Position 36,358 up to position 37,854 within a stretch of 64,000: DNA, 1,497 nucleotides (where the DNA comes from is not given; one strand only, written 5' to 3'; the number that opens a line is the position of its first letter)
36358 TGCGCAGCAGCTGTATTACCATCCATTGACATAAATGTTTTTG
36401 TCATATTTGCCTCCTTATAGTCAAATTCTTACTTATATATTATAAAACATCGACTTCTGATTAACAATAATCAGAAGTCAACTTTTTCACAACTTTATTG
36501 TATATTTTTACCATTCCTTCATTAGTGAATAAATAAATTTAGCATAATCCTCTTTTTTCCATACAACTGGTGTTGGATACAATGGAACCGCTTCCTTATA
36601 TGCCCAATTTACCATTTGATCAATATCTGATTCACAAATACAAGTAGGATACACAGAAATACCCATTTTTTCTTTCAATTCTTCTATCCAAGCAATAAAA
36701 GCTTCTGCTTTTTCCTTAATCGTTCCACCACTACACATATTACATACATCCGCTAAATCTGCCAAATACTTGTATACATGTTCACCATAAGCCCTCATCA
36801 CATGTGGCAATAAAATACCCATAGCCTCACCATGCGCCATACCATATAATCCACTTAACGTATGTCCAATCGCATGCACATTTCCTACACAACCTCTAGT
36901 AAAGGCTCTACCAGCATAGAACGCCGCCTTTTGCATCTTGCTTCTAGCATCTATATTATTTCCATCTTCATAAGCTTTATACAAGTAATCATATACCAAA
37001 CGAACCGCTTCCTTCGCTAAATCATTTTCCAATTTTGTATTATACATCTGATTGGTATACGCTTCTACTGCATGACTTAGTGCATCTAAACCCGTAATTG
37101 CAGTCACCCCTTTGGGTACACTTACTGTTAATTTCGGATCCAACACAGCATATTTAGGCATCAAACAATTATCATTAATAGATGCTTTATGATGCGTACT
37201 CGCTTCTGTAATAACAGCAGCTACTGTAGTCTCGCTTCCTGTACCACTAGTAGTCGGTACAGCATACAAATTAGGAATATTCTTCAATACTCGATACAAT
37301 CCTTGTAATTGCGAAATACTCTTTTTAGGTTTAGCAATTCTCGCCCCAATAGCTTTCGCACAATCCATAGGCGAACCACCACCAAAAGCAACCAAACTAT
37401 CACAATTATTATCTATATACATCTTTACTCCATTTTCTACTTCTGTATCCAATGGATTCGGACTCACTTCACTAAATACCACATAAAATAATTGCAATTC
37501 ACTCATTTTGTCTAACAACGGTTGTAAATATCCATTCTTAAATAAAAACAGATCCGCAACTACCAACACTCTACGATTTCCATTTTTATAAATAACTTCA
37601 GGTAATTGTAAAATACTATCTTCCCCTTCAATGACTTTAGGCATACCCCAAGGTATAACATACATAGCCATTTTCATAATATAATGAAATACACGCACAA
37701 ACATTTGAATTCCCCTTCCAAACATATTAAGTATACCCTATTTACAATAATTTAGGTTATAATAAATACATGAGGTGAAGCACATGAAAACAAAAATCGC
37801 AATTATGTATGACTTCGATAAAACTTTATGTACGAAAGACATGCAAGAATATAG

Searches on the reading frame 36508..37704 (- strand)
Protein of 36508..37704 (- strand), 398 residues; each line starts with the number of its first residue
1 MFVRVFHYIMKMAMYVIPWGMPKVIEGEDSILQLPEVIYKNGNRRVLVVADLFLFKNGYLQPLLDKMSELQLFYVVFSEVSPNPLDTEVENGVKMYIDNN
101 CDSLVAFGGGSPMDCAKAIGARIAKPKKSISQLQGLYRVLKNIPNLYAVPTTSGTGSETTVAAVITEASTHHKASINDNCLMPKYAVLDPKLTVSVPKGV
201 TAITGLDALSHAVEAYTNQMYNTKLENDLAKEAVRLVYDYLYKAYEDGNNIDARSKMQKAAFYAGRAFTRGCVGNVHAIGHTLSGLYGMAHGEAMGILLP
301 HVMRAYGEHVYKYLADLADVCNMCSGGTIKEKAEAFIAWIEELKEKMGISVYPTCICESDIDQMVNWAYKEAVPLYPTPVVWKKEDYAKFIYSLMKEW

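Call 66: search_protein_families(library=pfam, proteins=[window:36508-37704:-])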
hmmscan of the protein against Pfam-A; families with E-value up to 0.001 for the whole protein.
window:36508-37704:- (398 aa): 3 families
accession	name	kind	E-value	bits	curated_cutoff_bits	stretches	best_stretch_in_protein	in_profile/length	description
PF00465.25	Fe-ADH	-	7.8e-44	149.7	31.3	1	23-190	3-168/168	Iron-containing alcohol dehydrogenase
PF25137.1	ADH_Fe_C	-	4e-38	131.5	27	1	201-388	1-187/194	Fe-containing alcohol dehydrogenase family, C-terminal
PF13685.12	Fe-ADH_2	-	4.6e-06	27.2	28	1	27-126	3-100/149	Iron-containing alcohol dehydrogenase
